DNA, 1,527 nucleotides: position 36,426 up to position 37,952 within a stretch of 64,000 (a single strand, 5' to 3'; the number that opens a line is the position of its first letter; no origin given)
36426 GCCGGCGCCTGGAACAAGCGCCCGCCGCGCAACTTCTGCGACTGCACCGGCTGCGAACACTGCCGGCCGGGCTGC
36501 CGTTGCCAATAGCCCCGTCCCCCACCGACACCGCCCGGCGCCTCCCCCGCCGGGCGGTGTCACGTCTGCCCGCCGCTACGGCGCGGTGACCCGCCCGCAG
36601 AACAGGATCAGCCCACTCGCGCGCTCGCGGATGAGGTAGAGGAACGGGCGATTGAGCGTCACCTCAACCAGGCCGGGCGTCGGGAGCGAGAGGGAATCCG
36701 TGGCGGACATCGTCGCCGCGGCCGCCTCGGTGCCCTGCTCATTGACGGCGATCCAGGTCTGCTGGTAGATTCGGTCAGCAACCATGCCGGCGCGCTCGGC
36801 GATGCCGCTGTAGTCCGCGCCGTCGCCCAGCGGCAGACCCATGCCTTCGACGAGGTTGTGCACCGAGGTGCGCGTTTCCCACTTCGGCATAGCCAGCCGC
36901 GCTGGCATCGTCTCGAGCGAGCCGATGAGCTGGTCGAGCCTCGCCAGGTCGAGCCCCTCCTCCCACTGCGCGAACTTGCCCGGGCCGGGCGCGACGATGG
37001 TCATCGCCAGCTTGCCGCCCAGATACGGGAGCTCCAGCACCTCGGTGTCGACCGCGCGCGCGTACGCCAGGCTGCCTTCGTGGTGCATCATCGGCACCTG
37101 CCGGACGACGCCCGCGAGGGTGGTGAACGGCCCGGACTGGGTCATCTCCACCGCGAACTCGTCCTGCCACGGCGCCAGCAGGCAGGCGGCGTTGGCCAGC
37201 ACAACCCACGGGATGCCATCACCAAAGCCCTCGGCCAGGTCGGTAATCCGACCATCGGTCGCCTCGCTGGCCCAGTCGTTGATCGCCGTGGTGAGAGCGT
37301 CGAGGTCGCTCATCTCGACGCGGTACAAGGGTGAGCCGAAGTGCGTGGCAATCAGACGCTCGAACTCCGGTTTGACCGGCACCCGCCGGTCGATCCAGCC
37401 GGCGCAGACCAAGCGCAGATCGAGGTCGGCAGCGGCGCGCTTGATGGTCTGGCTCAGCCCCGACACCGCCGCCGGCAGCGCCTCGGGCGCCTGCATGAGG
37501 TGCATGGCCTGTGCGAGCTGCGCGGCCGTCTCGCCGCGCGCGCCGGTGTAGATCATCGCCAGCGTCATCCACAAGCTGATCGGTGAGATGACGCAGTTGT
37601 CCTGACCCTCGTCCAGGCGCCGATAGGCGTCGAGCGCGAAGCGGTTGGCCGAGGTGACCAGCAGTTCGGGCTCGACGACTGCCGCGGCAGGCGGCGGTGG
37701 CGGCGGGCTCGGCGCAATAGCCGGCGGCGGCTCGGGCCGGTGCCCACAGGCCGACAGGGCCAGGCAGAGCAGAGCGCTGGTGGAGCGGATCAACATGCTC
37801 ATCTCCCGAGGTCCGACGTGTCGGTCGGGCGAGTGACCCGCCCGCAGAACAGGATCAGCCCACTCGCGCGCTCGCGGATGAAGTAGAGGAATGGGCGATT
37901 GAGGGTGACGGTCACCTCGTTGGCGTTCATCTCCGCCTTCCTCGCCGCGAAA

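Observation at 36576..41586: Operon of four translationally coupled lipoprotein serpins with unrelated reactive-centre loops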

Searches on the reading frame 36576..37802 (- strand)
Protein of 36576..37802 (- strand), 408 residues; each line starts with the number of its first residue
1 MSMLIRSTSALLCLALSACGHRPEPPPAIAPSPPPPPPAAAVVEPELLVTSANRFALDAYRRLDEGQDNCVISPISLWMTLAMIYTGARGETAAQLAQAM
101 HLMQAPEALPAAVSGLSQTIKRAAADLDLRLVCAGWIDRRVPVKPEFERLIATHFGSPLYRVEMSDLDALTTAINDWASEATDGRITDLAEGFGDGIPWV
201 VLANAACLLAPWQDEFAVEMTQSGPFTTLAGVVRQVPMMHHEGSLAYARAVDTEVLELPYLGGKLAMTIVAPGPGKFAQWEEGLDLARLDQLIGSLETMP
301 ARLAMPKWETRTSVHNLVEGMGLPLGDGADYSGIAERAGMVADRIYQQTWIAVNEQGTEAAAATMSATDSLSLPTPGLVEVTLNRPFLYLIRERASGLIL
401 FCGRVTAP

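Call 3: search_protein_families(library=pfam, proteins=[window:36576-37802:-], max_evalue=0.01)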
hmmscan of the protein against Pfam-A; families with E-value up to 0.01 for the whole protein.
window:36576-37802:- (408 aa): 1 family
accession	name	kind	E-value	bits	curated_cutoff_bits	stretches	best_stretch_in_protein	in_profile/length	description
PF00079.25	Serpin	-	5.2e-75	253.4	27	1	51-408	2-370/370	Serpin (serine protease inhibitor)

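Call 4: search_protein_families(library=ncbifam, proteins=[window:36576-37802:-], max_evalue=0.01)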
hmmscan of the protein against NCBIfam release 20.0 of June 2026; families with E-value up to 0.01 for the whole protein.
window:36576-37802:- (408 aa): 0 families

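Call 5: search_solved_structures(query=window:36576-37802:-, show_alignments=2)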
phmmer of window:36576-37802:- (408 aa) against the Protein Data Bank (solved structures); distinct sequences matched with E-value up to 0.001: 202 (the best 60 are shown).
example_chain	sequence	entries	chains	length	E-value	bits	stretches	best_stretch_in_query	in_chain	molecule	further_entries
4ga7_A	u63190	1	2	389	4.2e-40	141.1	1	48-408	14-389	Leukocyte elastase inhibitor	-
6ee5_A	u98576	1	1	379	8.6e-38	133.5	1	51-408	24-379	Conserpin-AATRCL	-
5cdx_A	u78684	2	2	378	4e-36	128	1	51-408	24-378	Conserpin | Conserpin in the latent state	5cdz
5ce0_A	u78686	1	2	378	1.5e-35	126.1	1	51-408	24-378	Native conserpin with Z-variant (E342K)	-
5ncs_A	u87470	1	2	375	2.3e-34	122.2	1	53-405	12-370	Serpin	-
8gxv_A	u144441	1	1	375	3.9e-33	118.2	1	51-408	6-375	Proteinase inhibitor I4 serpin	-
2b4x_I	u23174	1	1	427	4.7e-31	111.3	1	51-408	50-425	Antithrombin-III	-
2hij_I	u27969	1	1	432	9.5e-31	110.3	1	51-408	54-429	Antithrombin-III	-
2b4x_L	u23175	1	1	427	1.5e-30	109.7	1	51-408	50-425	Antithrombin-III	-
1ant_L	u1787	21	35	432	1.5e-30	109.6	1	51-408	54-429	ANTITHROMBIN | ANTITHROMBIN III | PROTEIN (ANTITHROMBIN-III)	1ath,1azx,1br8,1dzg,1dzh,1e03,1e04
2gd4_I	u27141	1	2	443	1.9e-30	109.3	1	51-408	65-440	Antithrombin-III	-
3kcg_I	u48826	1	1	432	2.3e-30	109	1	51-408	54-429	Antithrombin-III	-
1dzg_I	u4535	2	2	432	3.1e-30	108.6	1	51-408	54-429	ANTITHROMBIN-III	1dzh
4dte_A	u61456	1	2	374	3.8e-30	108.3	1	67-408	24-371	Serpin peptidase inhibitor, clade E (nexin, plasminogen activator inhibitor type 1), membe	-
9j91_A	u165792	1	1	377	5.3e-30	107.8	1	53-404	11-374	Serine protease inhibitor 1 serpin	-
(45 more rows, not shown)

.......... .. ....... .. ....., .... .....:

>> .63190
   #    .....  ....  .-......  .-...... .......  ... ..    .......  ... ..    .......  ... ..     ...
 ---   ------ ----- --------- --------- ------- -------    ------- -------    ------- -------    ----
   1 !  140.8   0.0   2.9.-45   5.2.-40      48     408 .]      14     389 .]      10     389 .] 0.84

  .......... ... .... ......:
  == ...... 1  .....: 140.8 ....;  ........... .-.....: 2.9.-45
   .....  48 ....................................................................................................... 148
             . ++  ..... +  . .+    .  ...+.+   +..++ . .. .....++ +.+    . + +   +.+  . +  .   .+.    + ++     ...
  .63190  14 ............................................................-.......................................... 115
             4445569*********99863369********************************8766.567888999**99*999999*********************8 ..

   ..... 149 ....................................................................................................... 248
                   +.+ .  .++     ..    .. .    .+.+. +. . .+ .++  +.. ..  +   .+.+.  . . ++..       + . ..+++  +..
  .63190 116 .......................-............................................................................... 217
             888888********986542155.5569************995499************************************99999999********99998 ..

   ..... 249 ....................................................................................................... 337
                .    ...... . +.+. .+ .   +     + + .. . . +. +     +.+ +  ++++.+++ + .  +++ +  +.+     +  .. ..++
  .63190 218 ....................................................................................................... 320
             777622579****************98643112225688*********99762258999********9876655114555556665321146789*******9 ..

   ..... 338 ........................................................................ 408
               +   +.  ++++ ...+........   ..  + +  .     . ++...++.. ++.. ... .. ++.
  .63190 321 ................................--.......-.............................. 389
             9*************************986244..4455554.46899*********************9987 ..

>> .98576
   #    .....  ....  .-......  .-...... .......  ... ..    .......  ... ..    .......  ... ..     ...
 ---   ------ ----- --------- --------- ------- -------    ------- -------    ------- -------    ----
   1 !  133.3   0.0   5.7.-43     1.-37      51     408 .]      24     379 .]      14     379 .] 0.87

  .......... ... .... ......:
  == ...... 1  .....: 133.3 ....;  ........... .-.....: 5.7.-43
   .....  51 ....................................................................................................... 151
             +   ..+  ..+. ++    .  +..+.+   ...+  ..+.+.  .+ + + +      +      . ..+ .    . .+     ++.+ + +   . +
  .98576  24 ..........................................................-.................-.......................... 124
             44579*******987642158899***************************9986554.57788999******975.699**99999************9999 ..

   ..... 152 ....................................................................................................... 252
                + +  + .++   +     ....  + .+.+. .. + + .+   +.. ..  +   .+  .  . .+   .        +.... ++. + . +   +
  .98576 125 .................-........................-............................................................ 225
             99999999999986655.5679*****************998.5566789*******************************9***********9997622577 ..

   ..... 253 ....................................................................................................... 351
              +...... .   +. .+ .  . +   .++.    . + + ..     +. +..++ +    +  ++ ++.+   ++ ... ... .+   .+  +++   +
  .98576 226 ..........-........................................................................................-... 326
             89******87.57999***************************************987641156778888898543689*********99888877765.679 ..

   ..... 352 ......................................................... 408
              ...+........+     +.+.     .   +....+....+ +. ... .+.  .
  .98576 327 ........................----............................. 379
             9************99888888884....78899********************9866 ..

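Call 10: find_homologous_proteins(query=window:36576-37802:-, max_evalue=1e-20)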
Query window:36576-37802:- (408 aa): 276 proteins with E <= 1e-20 among 8000 candidates; the best 120 are listed.
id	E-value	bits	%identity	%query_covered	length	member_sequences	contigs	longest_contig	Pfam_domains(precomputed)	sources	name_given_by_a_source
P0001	1.4e-267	905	100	100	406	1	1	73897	PF00079.26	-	-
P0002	4.2e-140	485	58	100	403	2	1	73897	PF00079.26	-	-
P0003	6.2e-60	221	36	96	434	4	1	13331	PF00079.26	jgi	-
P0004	9.0e-60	221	36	98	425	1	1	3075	PF00079.26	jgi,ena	-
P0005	6.9e-59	218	36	93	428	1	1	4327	PF00079.26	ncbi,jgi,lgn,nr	ncbi:MAG: serpin family protein [Chloroflexi bacterium]|nr:serpin family protein [Chloroflexota bact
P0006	3.2e-58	216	37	93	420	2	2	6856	PF00079.26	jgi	jgi:serpin B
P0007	3.7e-58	215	34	97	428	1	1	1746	PF00079.26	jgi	-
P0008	2.5e-56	209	38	88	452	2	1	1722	PF00079.26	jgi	-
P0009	6.0e-56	208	33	100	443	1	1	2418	PF00079.26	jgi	-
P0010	8.6e-56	208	35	98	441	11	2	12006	PF00079.26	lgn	-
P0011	3.4e-55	206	35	97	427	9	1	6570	PF00079.26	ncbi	-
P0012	1.0e-54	204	34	97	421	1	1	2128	PF00079.26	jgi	jgi:serpin B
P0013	1.9e-54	203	37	87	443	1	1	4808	PF00079.26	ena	-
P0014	6.3e-54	202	35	99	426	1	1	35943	PF00079.26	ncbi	-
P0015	8.0e-54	201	33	93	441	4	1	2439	PF00079.26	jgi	-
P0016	1.9e-53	200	36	88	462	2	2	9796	PF00079.26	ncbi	-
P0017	4.4e-53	199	34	93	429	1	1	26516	PF00079.26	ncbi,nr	ncbi:MAG TPA: serpin family protein [Anaerolineales bacterium]|nr:serpin family protein [Anaerolinea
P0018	1.1e-51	194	33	91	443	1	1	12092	PF00079.26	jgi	jgi:serpin B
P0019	1.8e-51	193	34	100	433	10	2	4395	PF00079.26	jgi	jgi:serpin B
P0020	1.2e-50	191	35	86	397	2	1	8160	PF00079.26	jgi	jgi:serpin B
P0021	1.8e-50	190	33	97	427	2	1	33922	PF00079.26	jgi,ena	-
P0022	2.5e-50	190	33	95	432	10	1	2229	PF00079.26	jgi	-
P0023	3.1e-50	189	34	88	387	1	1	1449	PF00079.26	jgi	jgi:serpin B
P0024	3.2e-50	189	36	87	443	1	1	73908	PF00079.26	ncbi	-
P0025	5.7e-50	188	35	97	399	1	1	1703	PF00079.26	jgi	jgi:serpin B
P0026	9.4e-50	188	36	92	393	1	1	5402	PF00079.26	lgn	-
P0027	1.1e-49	188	35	94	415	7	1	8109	PF00079.26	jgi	jgi:serpin B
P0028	1.3e-49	187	34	95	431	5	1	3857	PF00079.26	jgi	jgi:serpin B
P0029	1.8e-49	187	32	100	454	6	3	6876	PF00079.26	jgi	jgi:serpin B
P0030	2.5e-49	186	32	100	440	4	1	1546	PF00079.26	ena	-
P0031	6.6e-49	185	32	96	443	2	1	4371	PF00079.26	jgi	jgi:serpin B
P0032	9.8e-49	184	33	97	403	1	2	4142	PF00079.26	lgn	-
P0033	2.7e-48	183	31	96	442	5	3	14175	PF00079.26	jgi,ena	-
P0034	5.1e-48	182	33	100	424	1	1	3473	PF00079.26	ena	-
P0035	5.8e-48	182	33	97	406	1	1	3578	PF00079.26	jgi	jgi:serpin B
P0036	5.9e-48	182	33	97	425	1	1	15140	PF00079.26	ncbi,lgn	-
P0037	1.3e-47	181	33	88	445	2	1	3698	PF00079.26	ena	-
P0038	1.7e-47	180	32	100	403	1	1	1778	PF00079.26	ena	-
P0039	2.6e-47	180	32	93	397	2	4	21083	PF00079.26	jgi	-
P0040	3.6e-47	179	34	100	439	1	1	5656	PF00079.26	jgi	-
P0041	5.6e-47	179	33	93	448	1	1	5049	PF00079.26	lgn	-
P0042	6.6e-47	178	34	98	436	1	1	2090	PF00079.26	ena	-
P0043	6.8e-47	178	33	94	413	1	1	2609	PF00079.26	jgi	jgi:serpin B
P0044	8.3e-47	178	31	91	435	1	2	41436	PF00079.26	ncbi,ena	-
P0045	1.4e-46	177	35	90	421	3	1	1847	PF00079.26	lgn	-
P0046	3.2e-46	176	34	91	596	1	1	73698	PF00079.26,PF17131.12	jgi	jgi:serpin B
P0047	4.7e-46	176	34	93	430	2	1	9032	PF00079.26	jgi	jgi:serpin B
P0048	4.9e-46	176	34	90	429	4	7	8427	PF00079.26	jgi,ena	-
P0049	5.0e-46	176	35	88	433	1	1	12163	PF00079.26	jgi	jgi:serpin B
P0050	5.1e-46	175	33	97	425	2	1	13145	PF00079.26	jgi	jgi:serpin B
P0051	7.3e-46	175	34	89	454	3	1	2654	PF00079.26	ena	-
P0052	7.4e-46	175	34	89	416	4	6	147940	PF00079.26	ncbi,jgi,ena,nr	ncbi:MAG: serpin family protein [Candidatus Brocadiaceae bacterium]|nr:serpin family protein [Candid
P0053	8.7e-46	175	31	93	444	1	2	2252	PF00079.26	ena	-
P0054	8.9e-46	175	33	99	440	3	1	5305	PF00079.26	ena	-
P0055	1.0e-45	174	33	97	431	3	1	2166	PF00079.26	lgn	-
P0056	1.3e-45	174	32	91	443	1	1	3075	PF00079.26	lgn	-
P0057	1.6e-45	174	34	94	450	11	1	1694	PF00079.26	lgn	-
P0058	2.0e-45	173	34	87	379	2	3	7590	PF00079.26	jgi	jgi:serpin B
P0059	2.1e-45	173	34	88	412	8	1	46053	PF00079.26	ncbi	-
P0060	2.9e-45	173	33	98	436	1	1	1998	PF00079.26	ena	-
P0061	3.1e-45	173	35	95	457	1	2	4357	PF00079.26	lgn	-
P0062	3.5e-45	173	34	89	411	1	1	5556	PF00079.26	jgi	jgi:serpin B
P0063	5.7e-45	172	32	90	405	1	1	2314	PF00079.26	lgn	-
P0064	5.8e-45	172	33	86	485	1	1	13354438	PF00079.26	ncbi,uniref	ncbi:serpin family protein [Sorangium sp. So ce1000]|uniref:serpin family protein n=1 Tax=Sorangium 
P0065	7.6e-45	172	33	88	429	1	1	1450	PF00079.26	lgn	-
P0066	7.9e-45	172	33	88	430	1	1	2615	PF00079.26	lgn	-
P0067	1.4e-44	171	31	88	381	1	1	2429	PF00079.26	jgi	jgi:serpin B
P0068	2.1e-44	170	33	87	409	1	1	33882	PF00079.26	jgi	jgi:serpin B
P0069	2.1e-44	170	34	88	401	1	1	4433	PF00079.26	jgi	jgi:serpin B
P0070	2.6e-44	170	32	91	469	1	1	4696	PF00079.26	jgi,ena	jgi:serpin B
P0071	3.0e-44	170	32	99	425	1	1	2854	PF00079.26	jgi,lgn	-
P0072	3.9e-44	169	30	88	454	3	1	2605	PF00079.26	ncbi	-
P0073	4.4e-44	169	31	91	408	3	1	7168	PF00079.26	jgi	jgi:serpin B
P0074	4.7e-44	169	36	88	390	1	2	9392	PF00079.26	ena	-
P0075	5.4e-44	169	32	100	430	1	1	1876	PF00079.26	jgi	jgi:serpin B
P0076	7.6e-44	168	30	98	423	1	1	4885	PF00079.26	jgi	-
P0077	8.1e-44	168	30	90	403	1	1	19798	PF00079.26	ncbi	-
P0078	1.1e-43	168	32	93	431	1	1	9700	PF00079.26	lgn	-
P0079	1.1e-43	168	33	99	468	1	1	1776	PF00079.26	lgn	-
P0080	1.2e-43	168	34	88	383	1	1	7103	PF00079.26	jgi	jgi:serpin B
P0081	1.2e-43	168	33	94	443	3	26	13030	PF00079.26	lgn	-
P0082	2.1e-43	167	33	88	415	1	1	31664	PF00079.26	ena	-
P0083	2.1e-43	167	34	87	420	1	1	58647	PF00079.26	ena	-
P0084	3.1e-43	166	34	88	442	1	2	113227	PF00079.26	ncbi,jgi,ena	jgi:serpin B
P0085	6.1e-43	165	33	88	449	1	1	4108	PF00079.26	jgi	jgi:serpin B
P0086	1.0e-42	165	32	87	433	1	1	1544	PF00079.26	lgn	-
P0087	1.5e-42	164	32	90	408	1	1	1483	PF00079.26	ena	-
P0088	1.9e-42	164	32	92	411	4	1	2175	PF00079.26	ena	-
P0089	2.2e-42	164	31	88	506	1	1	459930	PF00079.26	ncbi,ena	-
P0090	2.3e-42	163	31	94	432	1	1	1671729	PF00079.26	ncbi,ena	-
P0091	3.2e-42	163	29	88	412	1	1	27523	PF00079.26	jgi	jgi:serine protease inhibitor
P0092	3.2e-42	163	34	85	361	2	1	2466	PF00079.26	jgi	-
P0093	5.7e-42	162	32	86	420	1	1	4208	PF00079.26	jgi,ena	-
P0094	8.6e-42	162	32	98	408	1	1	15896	PF00079.26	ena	-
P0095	9.0e-42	162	31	88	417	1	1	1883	PF00079.26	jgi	jgi:serpin B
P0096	1.0e-41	161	32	94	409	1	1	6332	PF00079.26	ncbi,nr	ncbi:MAG TPA: serpin family protein [Acidobacteriaceae bacterium]|nr:serpin family protein [Acidobac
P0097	1.1e-41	161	34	87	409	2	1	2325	PF00079.26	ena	-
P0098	1.2e-41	161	31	87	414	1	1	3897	PF00079.26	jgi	jgi:serpin B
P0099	1.5e-41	161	32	86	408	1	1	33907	PF00079.26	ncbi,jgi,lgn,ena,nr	ncbi:MAG TPA: serpin family protein [Phycisphaerae bacterium]|nr:serpin family protein [Phycisphaera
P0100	1.9e-41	160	30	92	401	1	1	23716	PF00079.26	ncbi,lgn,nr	ncbi:MAG: serpin family protein [Bacteroidales bacterium]|nr:serpin family protein [Bacteroidales ba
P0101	2.6e-41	160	32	92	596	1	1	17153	PF00079.26,PF17131.12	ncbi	ncbi:MAG: serpin family protein [Pontiella sp.]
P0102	2.8e-41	160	28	98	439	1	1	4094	PF00079.26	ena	-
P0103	3.7e-41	159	31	93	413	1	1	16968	PF00079.26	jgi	jgi:serpin B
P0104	4.6e-41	159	30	92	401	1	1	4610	PF00079.26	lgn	-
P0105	5.0e-41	159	30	92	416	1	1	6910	PF00079.26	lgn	-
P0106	6.1e-41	159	29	92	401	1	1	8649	PF00079.26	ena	-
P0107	6.1e-41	159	33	91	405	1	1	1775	PF00079.26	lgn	-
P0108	9.9e-41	158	31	87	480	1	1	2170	PF00079.26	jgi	jgi:serpin B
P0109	1.1e-40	158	31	91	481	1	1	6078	PF00079.26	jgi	jgi:serpin B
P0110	1.1e-40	158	32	87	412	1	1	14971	PF00079.26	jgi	jgi:serpin B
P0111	1.1e-40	158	31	89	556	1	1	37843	PF00079.26,PF14343.12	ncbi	-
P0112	1.2e-40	158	33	90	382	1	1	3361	PF00079.26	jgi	jgi:serpin B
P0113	1.5e-40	158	34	92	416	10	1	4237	PF00079.26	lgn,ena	-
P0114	1.5e-40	157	32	88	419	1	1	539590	PF00079.26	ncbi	-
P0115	1.6e-40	157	30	97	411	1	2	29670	PF00079.26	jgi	-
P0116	1.7e-40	157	32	94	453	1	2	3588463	PF00079.26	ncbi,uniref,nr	ncbi:serpin family protein [Halorussus aquaticus]|uniref:Serpin family protein n=1 Tax=Halorussus aq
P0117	2.7e-40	157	33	88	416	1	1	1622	PF00079.26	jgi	jgi:serpin B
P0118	6.6e-40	155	33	97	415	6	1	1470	PF00079.26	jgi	-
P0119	7.7e-40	155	33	88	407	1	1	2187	PF00079.26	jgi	jgi:serpin B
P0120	7.9e-40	155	32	88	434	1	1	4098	PF00079.26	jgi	jgi:serpin B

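Call 11: find_encoding_contigs(protein=P0002, flank=10000, max_places=4)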
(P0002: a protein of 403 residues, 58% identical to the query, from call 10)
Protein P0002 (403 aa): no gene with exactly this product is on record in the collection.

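Call 12: find_encoding_contigs(protein=P0001, flank=10000, max_places=4)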
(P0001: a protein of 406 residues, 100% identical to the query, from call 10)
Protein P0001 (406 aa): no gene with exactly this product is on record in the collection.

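Call 19: find_related_loci(query=A1, collection=genome_contigs, flank=10000)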
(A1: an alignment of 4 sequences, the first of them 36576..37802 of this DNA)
Query A1 (408 aa) in genome_contigs; peptide patterns used: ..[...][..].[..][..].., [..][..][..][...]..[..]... (x = any residue, [..] = any of these).
209 stretches matched a pattern; 130 encode a relative of the query (tblastn E <= 1e-3); the best 80 are kept; 80 distinct loci.
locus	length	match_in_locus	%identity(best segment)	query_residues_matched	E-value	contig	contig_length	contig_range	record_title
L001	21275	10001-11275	33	2-408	1e-61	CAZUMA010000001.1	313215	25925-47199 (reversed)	MAG TPA_asm: uncultured Anaerolineales bacterium isolate SRP332253_co2_238 genome assembly, contig: NODE_6_length_313215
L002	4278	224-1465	34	23-408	4e-57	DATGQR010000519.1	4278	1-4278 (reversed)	MAG TPA_asm: Thermomicrobiales bacterium isolate SMAG_U10429 k141_2126223, whole genome shotgun sequence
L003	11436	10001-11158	35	28-408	1e-56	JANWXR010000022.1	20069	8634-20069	MAG: Anaerolineales bacterium isolate SKYG50 NODE_22_length_20069_cov_16.209290, whole genome shotgun sequence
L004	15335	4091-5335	31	9-408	1e-55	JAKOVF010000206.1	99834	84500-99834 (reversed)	MAG: Chloroflexota bacterium isolate JPNG_maxbin.044 k201_147220, whole genome shotgun sequence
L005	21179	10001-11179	33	30-408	1e-55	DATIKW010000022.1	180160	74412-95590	MAG TPA_asm: Bacillota bacterium isolate SMAG_U15728 k141_53384, whole genome shotgun sequence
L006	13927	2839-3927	34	48-408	2e-55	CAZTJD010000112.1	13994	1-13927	MAG TPA_asm: uncultured Anaerolineales bacterium isolate SRP214966_co2_360 genome assembly, contig: NODE_7042_length_139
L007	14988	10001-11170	34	33-408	2e-53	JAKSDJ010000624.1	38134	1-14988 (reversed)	MAG: Chloroflexales bacterium isolate MAG.66 k141_6096548, whole genome shotgun sequence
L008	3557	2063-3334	34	6-408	2e-53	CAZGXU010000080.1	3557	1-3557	MAG TPA_asm: uncultured Thermotogae bacterium isolate SRP214966_co4_460 genome assembly, contig: NODE_46463_length_3557_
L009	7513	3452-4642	35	26-408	4e-53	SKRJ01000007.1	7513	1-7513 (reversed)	MAG: Anaerolineae bacterium isolate CSSed162cmA_480 CSSed16-2cmA-43064, whole genome shotgun sequence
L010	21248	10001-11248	33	13-405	2e-51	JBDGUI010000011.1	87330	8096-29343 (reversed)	MAG: Halodesulfurarchaeum sp. isolate DAL-WCL_35_78C3R c_000000000073, whole genome shotgun sequence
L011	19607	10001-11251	32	11-408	8e-51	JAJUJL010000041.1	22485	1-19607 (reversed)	MAG: Chloroflexota bacterium isolate bin116 k141_370185_length_22485_cov_23.0000, whole genome shotgun sequence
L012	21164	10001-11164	33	20-408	9e-51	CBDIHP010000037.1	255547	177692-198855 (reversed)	MAG: Isosphaeraceae bacterium isolate e74af02e-f4d8-48a9-a94a-622a426f4839 genome assembly, contig: contig_37, whole gen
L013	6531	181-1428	33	8-408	9e-51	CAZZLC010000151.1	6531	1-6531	MAG TPA_asm: uncultured Enterobacteriaceae bacterium isolate SRP128890_co1_194 genome assembly, contig: NODE_16067_lengt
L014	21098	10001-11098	33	53-408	3e-50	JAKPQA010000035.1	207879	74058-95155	MAG: Armatimonadota bacterium isolate JPNA_maxbin.160 k141_1190342, whole genome shotgun sequence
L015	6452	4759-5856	33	46-408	6e-50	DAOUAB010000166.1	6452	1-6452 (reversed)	MAG TPA_asm: Anaerolineales bacterium isolate H61_599 k121_79603, whole genome shotgun sequence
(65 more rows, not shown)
